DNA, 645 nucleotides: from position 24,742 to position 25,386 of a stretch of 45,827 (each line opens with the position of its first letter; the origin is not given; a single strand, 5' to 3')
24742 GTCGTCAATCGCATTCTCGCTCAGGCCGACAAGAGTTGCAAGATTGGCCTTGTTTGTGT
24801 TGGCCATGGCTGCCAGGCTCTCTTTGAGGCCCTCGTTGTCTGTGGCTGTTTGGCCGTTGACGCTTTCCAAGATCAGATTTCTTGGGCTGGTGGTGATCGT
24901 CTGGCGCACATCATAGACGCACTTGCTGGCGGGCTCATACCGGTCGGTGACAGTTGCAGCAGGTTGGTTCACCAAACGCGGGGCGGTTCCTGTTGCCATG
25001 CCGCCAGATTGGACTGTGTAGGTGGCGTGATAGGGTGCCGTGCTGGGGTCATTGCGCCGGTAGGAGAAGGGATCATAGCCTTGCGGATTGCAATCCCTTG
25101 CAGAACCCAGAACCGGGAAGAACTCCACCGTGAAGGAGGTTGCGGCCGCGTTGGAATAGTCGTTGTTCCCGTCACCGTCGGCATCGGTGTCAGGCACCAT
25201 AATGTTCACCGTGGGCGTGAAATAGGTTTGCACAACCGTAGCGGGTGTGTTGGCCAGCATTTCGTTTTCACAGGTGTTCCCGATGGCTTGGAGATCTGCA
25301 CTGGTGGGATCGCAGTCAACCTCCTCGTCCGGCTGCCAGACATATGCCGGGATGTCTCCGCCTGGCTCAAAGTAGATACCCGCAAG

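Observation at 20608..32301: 11.7-kb gene for a 3,897-aa secreted protein built from 17 or more copies of a module I cannot place in any known repeat family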

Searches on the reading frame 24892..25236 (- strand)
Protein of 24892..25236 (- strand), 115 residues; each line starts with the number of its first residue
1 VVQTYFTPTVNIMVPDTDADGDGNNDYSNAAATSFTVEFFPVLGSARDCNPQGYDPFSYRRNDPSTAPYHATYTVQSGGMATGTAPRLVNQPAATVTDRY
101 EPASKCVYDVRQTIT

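Call 15: find_homologous_proteins(query=A1, max_evalue=0.001)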
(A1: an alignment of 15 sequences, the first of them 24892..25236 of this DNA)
Query A1 (15 sequences): 3559 candidates shared short words with the query, none scored E <= 0.001.

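Call 16: search_solved_structures(query=A1, max_evalue=10)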
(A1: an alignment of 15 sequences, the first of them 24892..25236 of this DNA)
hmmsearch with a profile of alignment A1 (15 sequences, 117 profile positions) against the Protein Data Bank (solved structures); distinct sequences matched with E-value up to 10: 1.
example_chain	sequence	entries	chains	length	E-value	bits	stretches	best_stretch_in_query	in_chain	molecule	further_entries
6vs7_A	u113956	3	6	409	0.39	14.4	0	34-82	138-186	Adhesin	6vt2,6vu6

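Call 23: predict_structure(alignment_id=A1)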
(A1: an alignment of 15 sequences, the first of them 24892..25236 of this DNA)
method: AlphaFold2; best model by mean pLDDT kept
length: 115 residues; sequences in the alignment: 15
mean_pLDDT: 81.2   pTM: 0.71
mean pLDDT of the five models: 81.2, 80.2, 80.2, 80.0, 79.0
residues with pLDDT >= 90: 35; 70-90: 57; 50-70: 23; < 50: 0
segments of 3 or more residues with pLDDT < 50: none
pLDDT, mean of each block of 10 residues (from residue 1): 88 83 76 86 86 63 70 87 94 77 86 76
secondary structure, 60 per line:
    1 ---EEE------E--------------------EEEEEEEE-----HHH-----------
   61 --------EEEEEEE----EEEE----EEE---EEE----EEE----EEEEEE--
elements in order: E4-6 E34-41 E69-75 E80-83 E88-90 E94-96 E101-103 E108-113

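Call 25: fold_search(model_id=the predicted structure, library=pdb)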
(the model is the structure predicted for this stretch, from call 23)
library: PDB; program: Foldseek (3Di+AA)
matches with E <= 10: 223; with E <= 0.001: 0
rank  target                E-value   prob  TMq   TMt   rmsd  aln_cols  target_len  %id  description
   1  6q98_q                2.9e-01  0.06  0.13  0.12  15.5       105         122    8  Structure of tmRNA SmpB bound in P site of E. coli 70S ribosome (released 2019-02-27)
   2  2hx0                  6.0e-01  0.02  0.13  0.11  17.3       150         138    7  Three-dimensional structure of the hypothetical protein from Salmonella cholerae-suis (aka Salmonella enterica) at the r (released 2006-09-19)
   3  8a22_Bl               6.4e-01  0.04  0.12  0.11  14.3        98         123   13  Structure of the mitochondrial ribosome from Polytomella magna (released 2022-11-16)
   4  2nmu                  6.4e-01  0.02  0.12  0.11  17.5       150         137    8  Crystal structure of the hypothetical protein from Salmonella typhimurium LT2. Northeast Structural Genomics Consortium  (released 2006-11-07)
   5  11bq_L                7.1e-01  0.04  0.12  0.11  15.5       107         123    8  Escherichia coli 70S ribosome containing an evolved 16S rRNA (EC-S3.5) (released 2026-04-08)
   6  2co2_A                8.9e-01  0.03  0.19  0.18  17.9       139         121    9  Salmonella enterica SafA pilin in complex with a 19-residue SafA Nte peptide (F3A mutant) (released 2006-06-27)
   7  6spe_l                8.9e-01  0.03  0.12  0.12  15.4       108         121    9  Pseudomonas aeruginosa 30s ribosome from a clinical isolate (released 2019-10-16)
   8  8cst_J                9.4e-01  0.03  0.11  0.12  15.9       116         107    8  Human mitochondrial small subunit assembly intermediate (State E) (released 2022-12-14)
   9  5v6c_B                1.1e+00  0.06  0.22  0.19  16.3       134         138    9  Crystal Structure of the Second beta-Prism Domain of RbmC from V. cholerae (released 2018-01-24)
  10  4ybb_AL               1.1e+00  0.03  0.12  0.11  15.3       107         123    8  High-resolution structure of the Escherichia coli ribosome (released 2015-03-18)
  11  7xre_C                1.2e+00  0.05  0.21  0.09  17.6       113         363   13  Crystal structure of DgpA (released 2023-02-15)
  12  9igt_J                1.2e+00  0.03  0.12  0.13  12.2        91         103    9  Assembly intermediate of human mitochondrial ribosome small subunit bound to METTL15, RBFA, and mtIF2 (State M2.1) (released 2026-03-11)
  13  2p6y                  1.2e+00  0.01  0.10  0.10  18.9       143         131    6  X-ray structure of the protein Q9KM02_VIBCH from Vibrio cholerae at the resolution 1.63 A. Northeast Structural Genomics (released 2007-06-05)
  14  6spf_l                1.2e+00  0.03  0.13  0.13  14.8       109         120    7  Pseudomonas aeruginosa 70s ribosome from an aminoglycoside resistant clinical isolate (released 2019-10-23)
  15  3j0d_I                1.2e+00  0.03  0.13  0.12  15.3       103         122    8  Models for the T. thermophilus ribosome recycling factor bound to the E. coli post-termination complex (released 2012-04-25)
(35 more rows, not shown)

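Call 26: search_protein_representatives(alignment_id=A1)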
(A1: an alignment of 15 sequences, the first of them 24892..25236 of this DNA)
Query: 15 sequences, 117 profile positions. Proteins with E-value up to 0.001 (for the whole library): 105; up to 1e-10: 73; up to 1e-30: 44. The best 105 are listed.
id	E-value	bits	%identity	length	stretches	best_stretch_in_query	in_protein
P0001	0.0e+00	1443.5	-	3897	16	2-116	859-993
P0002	0.0e+00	1087.0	-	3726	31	2-51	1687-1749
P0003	4.6e-192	643.1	-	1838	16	2-93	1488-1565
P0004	1.6e-162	547.8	-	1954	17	3-92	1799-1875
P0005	6.0e-159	536.3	-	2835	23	4-61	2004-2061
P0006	7.5e-159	536.0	-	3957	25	3-116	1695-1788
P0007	6.8e-146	494.2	-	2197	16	2-89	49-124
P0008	3.1e-124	424.4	-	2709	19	3-111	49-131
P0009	7.9e-118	403.7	-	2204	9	4-89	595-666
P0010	2.1e-85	299.2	-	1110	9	2-81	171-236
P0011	2.7e-84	295.6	-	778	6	3-116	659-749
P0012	4.9e-84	294.7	-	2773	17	3-111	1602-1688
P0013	1.2e-78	277.3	-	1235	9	3-115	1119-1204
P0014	1.7e-78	276.8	-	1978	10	3-92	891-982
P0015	1.1e-77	274.2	-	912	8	2-92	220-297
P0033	9.8e-40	151.9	-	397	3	4-90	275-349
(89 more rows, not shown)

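Call 30: search_protein_families(library=pfam, proteins=[P0003, P0006, P0011, P0033, P0010, P0013], max_evalue=0.1)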
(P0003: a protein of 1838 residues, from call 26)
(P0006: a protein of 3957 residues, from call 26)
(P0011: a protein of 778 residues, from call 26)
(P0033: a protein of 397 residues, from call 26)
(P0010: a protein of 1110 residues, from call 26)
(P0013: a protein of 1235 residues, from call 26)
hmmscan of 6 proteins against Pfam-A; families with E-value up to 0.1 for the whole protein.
P0003 (1838 aa): 1 family
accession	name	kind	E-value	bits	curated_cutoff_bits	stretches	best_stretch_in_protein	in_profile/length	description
PF01888.22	CbiD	-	0.0072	16.1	25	1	1352-1428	2-78/254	CbiD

P0006 (3957 aa): 0 families

P0011 (778 aa): 0 families

P0033 (397 aa): 0 families

P0010 (1110 aa): 0 families

P0013 (1235 aa): 1 family
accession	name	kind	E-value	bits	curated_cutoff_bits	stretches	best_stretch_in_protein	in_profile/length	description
PF22302.1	DUF6968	-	0.057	13.7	27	0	679-700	19-40/90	Domain of unknown function (DUF6968)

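Call 40: list_cluster_members(proteins=[P0001, P0002, P0003, P0004, P0005, P0006, P0007, P0008, P0009, P0011])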
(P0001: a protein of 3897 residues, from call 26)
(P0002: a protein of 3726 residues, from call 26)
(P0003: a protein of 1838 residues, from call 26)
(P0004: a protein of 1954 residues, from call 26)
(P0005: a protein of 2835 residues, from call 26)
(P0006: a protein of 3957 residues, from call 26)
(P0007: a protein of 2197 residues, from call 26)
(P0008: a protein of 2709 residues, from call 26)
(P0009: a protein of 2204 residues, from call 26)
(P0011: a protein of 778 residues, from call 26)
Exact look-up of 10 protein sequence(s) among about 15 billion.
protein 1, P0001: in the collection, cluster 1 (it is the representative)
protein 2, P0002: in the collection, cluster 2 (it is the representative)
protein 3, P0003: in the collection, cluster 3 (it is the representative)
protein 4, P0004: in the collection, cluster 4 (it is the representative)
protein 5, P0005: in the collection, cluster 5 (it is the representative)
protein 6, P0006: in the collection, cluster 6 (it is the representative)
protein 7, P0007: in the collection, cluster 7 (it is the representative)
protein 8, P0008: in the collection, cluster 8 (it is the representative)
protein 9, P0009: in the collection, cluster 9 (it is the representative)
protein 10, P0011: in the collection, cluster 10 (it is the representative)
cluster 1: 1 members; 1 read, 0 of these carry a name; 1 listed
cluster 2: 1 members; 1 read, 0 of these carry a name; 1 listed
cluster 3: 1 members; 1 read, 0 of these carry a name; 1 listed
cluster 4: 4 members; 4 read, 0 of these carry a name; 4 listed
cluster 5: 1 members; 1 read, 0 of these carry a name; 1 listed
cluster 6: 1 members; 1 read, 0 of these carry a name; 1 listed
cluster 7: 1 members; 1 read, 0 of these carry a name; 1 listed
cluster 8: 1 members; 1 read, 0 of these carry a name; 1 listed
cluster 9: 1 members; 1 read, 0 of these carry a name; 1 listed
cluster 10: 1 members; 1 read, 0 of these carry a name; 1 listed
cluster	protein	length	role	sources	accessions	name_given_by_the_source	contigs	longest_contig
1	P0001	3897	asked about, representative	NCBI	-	-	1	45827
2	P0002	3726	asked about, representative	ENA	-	-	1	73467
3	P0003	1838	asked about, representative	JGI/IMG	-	-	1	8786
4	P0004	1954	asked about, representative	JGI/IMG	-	-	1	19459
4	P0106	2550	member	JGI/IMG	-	-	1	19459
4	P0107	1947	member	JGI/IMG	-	-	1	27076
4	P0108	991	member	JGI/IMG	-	-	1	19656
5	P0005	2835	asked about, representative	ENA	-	-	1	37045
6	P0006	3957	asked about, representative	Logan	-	-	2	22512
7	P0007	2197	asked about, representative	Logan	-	-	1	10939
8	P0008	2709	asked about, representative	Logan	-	-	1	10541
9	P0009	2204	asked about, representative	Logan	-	-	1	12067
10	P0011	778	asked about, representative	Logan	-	-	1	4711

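Call 60: find_encoding_contigs(protein=P0002, flank=10000, max_places=3)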
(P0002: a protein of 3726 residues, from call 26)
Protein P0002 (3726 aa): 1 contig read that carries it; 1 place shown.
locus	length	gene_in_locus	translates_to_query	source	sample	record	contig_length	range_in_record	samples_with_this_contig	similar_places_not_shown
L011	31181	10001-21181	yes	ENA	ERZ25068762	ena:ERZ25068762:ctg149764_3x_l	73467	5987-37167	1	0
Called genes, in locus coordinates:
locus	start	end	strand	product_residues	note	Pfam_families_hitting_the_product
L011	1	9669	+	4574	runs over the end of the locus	PF18911:PKD_4 (faint), PF19198:RsaA_NTD (faint)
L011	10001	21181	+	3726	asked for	-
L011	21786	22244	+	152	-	-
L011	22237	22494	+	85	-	-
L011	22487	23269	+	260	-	-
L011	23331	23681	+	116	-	-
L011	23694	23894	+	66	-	-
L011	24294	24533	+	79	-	-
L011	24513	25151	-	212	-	PF13470:PIN_3 (weak), PF26343:VapC50_C (faint)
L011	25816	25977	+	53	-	-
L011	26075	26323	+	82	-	-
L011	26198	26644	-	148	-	-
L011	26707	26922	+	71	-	-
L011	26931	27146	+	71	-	-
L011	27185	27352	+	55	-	-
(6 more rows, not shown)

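Call 61: find_encoding_contigs(protein=P0005, flank=10000, max_places=2)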
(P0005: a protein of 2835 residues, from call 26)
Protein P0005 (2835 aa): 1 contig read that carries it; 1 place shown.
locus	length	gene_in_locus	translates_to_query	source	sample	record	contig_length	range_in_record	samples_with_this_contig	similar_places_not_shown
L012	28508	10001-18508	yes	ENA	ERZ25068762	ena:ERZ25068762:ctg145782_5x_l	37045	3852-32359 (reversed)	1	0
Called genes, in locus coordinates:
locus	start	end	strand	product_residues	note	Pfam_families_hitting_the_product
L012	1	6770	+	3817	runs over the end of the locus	?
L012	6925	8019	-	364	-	PF00480:ROK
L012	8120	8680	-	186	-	PF10604:Polyketide_cyc2, PF03364:Polyketide_cyc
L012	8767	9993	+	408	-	-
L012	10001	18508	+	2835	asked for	-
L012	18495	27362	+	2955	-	PF02408:CUB_2 (faint)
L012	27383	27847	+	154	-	-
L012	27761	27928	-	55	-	-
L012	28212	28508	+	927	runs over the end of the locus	PF02408:CUB_2 (faint)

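Call 62: find_encoding_contigs(protein=P0006, flank=10000, max_places=2)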
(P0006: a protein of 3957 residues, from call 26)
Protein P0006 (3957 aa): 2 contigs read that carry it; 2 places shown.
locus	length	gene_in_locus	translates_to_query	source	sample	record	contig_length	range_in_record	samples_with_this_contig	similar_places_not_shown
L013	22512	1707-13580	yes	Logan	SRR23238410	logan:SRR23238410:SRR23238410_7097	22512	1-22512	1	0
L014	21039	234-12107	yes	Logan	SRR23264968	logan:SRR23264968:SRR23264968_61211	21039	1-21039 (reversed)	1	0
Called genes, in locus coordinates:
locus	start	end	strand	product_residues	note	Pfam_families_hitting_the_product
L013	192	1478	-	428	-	PF13191:AAA_16, PF13604:AAA_30 (weak), PF13401:AAA_22 (weak)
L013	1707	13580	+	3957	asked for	-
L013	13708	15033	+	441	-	PF13173:AAA_14, PF13635:DUF4143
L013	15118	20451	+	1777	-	-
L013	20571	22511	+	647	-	?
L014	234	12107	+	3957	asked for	-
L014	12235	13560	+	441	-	PF13173:AAA_14, PF13635:DUF4143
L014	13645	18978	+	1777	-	-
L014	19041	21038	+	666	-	?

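Call 63: find_encoding_contigs(protein=P0107, flank=10000, max_places=2)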
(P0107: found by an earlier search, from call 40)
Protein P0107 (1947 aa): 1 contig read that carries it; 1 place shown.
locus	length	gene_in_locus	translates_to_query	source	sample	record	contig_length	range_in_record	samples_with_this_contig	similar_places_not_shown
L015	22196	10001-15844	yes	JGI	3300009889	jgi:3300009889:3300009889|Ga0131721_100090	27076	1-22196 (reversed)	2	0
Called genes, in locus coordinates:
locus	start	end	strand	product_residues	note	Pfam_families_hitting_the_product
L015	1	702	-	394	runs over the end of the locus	PF00346:Complex1_49kDa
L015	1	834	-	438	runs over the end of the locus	PF00346:Complex1_49kDa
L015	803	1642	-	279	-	PF00329:Complex1_30kDa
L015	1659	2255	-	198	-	PF01058:Oxidored_q6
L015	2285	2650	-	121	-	PF00507:Oxidored_q4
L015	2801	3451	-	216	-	-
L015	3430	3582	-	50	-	-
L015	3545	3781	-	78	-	PF02597:ThiS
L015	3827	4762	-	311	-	PF00296:Bac_luciferase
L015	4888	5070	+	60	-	-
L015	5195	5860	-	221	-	-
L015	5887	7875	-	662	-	PF02384:N6_Mtase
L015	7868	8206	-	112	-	-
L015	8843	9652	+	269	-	-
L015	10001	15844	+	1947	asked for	-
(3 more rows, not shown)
